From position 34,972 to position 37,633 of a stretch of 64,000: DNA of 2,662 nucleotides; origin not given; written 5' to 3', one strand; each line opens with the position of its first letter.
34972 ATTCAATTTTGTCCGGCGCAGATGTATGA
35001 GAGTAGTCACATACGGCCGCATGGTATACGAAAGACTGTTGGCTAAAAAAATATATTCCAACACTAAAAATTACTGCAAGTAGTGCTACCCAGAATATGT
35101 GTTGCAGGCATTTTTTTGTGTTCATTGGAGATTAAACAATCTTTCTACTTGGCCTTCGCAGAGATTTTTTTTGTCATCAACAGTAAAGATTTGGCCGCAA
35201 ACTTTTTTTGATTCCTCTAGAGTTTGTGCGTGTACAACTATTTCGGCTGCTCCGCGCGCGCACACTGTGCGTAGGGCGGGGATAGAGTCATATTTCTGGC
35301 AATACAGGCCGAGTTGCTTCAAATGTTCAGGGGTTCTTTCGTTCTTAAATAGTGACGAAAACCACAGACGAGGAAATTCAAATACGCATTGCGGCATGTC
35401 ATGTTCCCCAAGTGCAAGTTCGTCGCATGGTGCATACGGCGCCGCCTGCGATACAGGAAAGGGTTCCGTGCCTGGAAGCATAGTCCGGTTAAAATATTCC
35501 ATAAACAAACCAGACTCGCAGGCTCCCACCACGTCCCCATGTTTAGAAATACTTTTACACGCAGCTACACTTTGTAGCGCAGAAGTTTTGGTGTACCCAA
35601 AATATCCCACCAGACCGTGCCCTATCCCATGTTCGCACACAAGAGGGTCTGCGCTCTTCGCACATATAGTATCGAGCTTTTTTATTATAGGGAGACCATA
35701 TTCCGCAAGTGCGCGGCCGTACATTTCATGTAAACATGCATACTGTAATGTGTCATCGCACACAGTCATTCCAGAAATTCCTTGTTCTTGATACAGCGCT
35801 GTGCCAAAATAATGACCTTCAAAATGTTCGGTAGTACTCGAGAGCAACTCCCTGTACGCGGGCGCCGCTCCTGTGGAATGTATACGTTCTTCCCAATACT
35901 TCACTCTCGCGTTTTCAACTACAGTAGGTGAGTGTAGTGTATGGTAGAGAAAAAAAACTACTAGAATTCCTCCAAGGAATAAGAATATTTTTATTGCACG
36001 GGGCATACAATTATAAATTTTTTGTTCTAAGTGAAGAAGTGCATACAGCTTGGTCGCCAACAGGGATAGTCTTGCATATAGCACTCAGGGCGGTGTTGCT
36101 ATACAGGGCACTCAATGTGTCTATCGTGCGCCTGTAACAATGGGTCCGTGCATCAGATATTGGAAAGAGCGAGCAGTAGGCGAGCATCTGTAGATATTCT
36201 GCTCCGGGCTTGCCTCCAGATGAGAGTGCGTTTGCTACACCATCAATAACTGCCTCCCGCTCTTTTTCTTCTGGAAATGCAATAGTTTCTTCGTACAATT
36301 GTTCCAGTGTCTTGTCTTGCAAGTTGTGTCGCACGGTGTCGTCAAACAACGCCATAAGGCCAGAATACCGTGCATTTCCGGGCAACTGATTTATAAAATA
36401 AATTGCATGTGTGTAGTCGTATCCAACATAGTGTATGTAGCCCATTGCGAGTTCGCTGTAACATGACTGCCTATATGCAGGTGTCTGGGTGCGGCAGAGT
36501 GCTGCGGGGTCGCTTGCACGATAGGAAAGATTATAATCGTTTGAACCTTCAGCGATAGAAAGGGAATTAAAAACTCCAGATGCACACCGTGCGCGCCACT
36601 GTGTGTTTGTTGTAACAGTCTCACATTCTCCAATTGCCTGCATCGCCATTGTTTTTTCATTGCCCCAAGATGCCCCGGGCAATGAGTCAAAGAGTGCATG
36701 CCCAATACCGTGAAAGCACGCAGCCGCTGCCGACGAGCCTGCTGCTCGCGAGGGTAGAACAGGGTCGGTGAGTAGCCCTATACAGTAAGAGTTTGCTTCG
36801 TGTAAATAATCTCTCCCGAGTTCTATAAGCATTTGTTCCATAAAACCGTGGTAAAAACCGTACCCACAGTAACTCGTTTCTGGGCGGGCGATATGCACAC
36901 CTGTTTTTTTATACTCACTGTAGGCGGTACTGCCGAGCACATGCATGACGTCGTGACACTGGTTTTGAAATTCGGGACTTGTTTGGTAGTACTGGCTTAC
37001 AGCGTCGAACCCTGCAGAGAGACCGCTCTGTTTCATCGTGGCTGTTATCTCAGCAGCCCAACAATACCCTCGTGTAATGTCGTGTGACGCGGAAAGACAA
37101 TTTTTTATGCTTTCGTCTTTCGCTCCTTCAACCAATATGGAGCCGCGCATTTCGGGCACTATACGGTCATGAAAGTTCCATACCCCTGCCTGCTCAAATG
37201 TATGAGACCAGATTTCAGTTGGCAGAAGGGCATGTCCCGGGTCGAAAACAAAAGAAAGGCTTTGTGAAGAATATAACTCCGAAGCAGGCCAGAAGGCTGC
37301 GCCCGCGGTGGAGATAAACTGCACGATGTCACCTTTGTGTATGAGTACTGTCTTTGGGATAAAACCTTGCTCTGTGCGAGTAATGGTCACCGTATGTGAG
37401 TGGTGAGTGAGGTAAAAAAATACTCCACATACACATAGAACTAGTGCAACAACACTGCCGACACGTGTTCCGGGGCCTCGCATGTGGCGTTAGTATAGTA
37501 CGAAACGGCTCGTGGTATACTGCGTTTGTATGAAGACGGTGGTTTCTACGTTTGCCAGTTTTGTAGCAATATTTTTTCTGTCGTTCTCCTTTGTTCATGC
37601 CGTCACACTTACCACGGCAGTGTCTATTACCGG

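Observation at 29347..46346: Seven-member expansion of an uncharacterised Cys/His-rich extracytoplasmic protein family in a 17-kb island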

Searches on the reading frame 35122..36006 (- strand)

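Call 3: search_protein_families(library=pfam, proteins=[window:35122-36006:-], max_evalue=1)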
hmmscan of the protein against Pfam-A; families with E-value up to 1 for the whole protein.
window:35122-36006:- (294 aa): 2 families
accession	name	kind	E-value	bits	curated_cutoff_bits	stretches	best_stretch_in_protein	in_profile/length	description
PF04417.17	DUF501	-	0.1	12.9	23.8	1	38-102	67-127/139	Protein of unknown function (DUF501)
PF09266.15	VirDNA-topo-I_N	-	0.18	12.4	25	0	221-241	29-49/58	Viral DNA topoisomerase I, N-terminal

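Call 5: search_protein_families(library=ncbifam, proteins=[window:35122-36006:-], max_evalue=1)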
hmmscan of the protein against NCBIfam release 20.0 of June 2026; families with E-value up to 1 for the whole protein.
window:35122-36006:- (294 aa): 0 families

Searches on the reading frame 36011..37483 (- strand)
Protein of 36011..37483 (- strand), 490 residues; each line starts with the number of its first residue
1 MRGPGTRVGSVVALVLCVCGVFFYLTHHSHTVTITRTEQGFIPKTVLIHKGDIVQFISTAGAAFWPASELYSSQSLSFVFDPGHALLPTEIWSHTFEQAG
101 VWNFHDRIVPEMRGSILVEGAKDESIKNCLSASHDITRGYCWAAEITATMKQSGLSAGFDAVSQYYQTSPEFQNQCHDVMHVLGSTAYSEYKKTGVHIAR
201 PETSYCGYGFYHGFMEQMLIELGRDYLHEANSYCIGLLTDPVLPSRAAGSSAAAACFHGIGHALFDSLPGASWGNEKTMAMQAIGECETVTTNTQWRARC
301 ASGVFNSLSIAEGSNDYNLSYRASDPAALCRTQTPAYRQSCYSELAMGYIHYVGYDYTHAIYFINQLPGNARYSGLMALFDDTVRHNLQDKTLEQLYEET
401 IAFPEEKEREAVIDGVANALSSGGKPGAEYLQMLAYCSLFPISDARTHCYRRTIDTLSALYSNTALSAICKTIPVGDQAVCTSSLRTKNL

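Call 3: search_protein_families(library=pfam, proteins=[window:36011-37483:-], max_evalue=1)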
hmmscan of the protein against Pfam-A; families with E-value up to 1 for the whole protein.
window:36011-37483:- (490 aa): 1 family
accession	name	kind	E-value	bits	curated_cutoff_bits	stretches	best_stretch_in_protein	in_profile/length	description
PF13473.12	Cupredoxin_1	-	0.17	12.3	27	1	26-118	17-104/104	Cupredoxin-like domain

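Call 5: search_protein_families(library=ncbifam, proteins=[window:36011-37483:-], max_evalue=1)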
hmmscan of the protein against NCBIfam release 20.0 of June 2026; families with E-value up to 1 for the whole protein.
window:36011-37483:- (490 aa): 0 families
